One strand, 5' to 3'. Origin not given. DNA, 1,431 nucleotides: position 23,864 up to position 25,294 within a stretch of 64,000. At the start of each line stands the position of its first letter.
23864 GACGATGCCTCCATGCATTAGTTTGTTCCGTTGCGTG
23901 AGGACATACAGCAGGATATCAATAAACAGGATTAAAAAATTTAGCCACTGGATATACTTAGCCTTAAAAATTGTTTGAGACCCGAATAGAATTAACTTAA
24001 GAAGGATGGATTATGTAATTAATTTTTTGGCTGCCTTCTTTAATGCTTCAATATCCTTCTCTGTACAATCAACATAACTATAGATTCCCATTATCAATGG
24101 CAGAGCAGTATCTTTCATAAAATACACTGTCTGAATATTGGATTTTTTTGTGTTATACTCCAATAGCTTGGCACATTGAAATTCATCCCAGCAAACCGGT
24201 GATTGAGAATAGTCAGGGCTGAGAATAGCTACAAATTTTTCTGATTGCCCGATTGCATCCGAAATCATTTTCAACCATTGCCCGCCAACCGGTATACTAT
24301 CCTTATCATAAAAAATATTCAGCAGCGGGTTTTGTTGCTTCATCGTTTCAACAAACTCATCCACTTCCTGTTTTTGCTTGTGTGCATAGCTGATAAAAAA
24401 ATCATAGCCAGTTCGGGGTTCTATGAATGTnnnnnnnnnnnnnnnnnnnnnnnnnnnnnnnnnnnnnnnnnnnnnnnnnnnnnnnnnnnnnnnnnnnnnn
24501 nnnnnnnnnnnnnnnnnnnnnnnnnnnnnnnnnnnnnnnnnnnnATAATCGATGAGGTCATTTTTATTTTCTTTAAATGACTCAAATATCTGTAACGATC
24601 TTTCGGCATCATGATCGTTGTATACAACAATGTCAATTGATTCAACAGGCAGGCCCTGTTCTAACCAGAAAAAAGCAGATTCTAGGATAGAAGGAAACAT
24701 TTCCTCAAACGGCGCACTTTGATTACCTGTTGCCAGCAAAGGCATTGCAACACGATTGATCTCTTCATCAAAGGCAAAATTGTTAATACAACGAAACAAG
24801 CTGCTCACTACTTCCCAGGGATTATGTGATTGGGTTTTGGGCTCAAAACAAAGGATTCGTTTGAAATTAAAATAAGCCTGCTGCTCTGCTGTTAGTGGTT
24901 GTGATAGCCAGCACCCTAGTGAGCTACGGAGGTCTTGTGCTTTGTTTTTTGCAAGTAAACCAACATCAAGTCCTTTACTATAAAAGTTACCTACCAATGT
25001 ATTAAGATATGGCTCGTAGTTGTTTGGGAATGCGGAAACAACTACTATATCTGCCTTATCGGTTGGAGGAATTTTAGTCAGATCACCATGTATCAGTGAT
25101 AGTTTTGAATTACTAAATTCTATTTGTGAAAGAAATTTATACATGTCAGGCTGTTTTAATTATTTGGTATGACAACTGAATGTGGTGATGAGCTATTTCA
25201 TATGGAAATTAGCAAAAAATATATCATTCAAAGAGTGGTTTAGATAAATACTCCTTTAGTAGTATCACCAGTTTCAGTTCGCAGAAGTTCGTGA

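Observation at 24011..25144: Orphan macro-like::TIR fusion protein, a candidate single-gene NAD-targeting immune module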

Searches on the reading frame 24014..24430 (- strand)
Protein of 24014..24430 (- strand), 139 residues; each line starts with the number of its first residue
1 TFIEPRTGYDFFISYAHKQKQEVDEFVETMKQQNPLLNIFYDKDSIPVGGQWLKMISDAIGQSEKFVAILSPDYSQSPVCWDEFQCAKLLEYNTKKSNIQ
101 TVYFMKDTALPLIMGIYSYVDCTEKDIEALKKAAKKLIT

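Call 3: search_protein_families(library=pfam, proteins=[window:24014-24430:-], max_evalue=1)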
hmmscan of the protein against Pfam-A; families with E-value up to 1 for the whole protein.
window:24014-24430:- (139 aa): 2 families
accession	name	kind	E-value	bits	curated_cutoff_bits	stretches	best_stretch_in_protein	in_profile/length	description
PF13676.11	TIR_2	-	1.7e-17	64.5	28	1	11-131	1-119/122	TIR domain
PF01582.25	TIR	-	3.2e-08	34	21.3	1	9-107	2-99/179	TIR domain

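Call 4: search_protein_families(library=padloc, proteins=[window:24014-24430:-], max_evalue=1)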
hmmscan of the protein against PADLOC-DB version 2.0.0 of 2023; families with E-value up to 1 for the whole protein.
window:24014-24430:- (139 aa): 7 families
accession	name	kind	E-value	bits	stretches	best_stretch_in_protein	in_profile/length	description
PDLC05062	PDC-S66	-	1.8e-11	42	1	6-76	146-215/282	-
PDLC02012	SAVED5--SAVED_TIR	-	4.4e-06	24.1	1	11-91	16-93/404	-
PDLC00426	ThsB1|ThsB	-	0.00036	17.9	1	6-76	235-310/352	TIR-like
PDLC00417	ThsB1|ThsB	-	0.00048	17.7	1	7-89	165-244/303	TIR-like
PDLC03957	bSEFIR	-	0.0062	14.4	1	11-75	41-106/412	-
PDLC00420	ThsB1|ThsB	-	0.011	13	1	11-96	4-89/319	TIR-like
PDLC02403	Aga_TIR-PNTD1-PNTD2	-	0.013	12.5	1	39-99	32-93/443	Class I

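Call 5: search_protein_families(library=ncbifam, proteins=[window:24014-24430:-], max_evalue=1)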
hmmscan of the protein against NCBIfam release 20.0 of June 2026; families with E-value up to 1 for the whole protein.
window:24014-24430:- (139 aa): 2 families
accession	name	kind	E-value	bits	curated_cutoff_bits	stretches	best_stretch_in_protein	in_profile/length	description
NF040588.1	FxsC_Nterm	equivalog_domain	9.8e-08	32.1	130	1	11-87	3-95/182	TIR-like protein FxsC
NF042941.1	Retron_TIR_antiphage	equivalog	1.9e-07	30.3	600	1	8-92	339-422/464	TIR domain-containing anti-phage reverse transcriptase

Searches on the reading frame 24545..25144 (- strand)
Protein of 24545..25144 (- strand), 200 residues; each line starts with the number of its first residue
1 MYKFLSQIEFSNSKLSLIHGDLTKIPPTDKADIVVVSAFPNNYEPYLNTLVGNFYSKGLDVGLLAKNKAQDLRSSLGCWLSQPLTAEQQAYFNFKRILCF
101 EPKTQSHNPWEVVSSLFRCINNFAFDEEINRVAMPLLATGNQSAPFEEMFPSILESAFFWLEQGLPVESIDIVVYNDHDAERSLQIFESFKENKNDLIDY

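Call 3: search_protein_families(library=pfam, proteins=[window:24545-25144:-], max_evalue=1)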
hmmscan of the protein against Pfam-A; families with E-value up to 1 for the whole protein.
window:24545-25144:- (200 aa): 1 family
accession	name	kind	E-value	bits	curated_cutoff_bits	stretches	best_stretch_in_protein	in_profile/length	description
PF01661.27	Macro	-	0.17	12.3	22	1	101-148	63-113/118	Macro domain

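Call 4: search_protein_families(library=padloc, proteins=[window:24545-25144:-], max_evalue=1)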
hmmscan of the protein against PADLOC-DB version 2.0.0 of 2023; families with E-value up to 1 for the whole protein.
window:24545-25144:- (200 aa): 0 families

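Call 5: search_protein_families(library=ncbifam, proteins=[window:24545-25144:-], max_evalue=1)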
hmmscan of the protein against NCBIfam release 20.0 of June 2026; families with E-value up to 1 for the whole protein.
window:24545-25144:- (200 aa): 1 family
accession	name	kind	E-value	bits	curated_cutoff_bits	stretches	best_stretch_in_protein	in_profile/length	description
NF001662.0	PRK00431.1-3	equivalog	0.0097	15.7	215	1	128-189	122-183/185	[protein ADP-ribosylglutamate] hydrolase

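Call 13: search_solved_structures(query=A2, max_evalue=10, show_alignments=3)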
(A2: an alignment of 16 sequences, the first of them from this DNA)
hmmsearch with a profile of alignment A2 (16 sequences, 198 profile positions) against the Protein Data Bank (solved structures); distinct sequences matched with E-value up to 10: 5.
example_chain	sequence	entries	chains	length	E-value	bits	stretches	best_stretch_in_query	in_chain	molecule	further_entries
1vhu_A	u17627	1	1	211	0.0012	21.4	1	132-193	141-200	Hypothetical protein AF1521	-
6fx7_A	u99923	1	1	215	0.0029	20.2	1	132-192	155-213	[Protein ADP-ribosylglutamate] hydrolase AF_1521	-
1hjz_A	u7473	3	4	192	0.0036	19.9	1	132-192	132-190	HYPOTHETICAL PROTEIN AF1521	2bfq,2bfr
7wr6_B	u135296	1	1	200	0.0039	19.8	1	132-192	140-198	ADP-ribose glycohydrolase AF_1521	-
5e37_A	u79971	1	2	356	0.6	12.6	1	15-103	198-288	EF-Hand domain-containing thioredoxin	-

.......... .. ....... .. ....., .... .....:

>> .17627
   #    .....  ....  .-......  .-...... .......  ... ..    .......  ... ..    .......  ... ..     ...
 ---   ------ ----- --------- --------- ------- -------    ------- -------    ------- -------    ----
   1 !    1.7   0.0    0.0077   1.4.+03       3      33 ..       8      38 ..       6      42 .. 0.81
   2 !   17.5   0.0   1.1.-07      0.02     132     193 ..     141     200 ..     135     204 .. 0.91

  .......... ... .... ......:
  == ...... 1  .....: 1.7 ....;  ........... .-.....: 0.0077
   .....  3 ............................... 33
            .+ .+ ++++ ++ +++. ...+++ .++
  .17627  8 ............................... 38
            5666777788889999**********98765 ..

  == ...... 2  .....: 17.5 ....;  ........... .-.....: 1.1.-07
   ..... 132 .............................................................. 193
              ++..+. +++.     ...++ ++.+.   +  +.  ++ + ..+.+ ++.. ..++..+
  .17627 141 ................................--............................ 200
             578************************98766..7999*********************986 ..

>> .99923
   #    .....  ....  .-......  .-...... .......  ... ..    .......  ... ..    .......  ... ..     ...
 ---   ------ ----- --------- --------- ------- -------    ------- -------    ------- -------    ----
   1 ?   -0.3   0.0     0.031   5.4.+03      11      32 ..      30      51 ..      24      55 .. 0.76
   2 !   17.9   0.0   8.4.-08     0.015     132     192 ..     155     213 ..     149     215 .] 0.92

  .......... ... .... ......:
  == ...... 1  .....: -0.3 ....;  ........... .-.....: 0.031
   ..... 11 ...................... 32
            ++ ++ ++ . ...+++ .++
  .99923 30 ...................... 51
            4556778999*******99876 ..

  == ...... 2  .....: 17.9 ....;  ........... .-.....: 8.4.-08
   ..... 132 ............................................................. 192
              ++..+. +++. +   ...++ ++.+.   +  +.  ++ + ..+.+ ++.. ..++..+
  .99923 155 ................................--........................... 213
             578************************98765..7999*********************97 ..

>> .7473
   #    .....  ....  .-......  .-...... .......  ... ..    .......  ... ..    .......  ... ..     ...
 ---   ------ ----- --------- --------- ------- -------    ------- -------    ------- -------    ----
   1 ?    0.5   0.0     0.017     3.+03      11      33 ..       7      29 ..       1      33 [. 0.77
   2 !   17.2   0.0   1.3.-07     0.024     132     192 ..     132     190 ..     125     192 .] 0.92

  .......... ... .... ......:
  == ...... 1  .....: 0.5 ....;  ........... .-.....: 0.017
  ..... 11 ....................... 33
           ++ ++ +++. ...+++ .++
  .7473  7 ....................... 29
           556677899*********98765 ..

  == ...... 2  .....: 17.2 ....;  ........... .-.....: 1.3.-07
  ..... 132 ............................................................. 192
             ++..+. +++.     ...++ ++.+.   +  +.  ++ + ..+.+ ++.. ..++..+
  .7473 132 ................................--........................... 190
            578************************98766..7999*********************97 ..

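Call 14: search_protein_families(library=pfam, alignment_id=A2, max_evalue=1)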
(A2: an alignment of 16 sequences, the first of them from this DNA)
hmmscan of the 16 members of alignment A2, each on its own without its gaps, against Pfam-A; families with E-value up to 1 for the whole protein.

A. member 1, seq(195 aa): 1 family
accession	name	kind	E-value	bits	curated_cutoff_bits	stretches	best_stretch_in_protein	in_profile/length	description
PF01661.27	Macro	-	0.16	12.3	22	1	101-148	63-113/118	Macro domain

B. families by the number of members that match (of 16 scanned): 5 families
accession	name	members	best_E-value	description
PF01661.27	Macro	4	0.01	Macro domain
PF16267.10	DUF4920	3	0.071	Domain of unknown function (DUF4920)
PF13127.11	DUF3955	1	0.003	Protein of unknown function (DUF3955)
PF04430.19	DUF498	1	0.034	Protein of unknown function (DUF498/DUF598)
PF24156.1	DUF7407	1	0.23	Domain of unknown function (DUF7407)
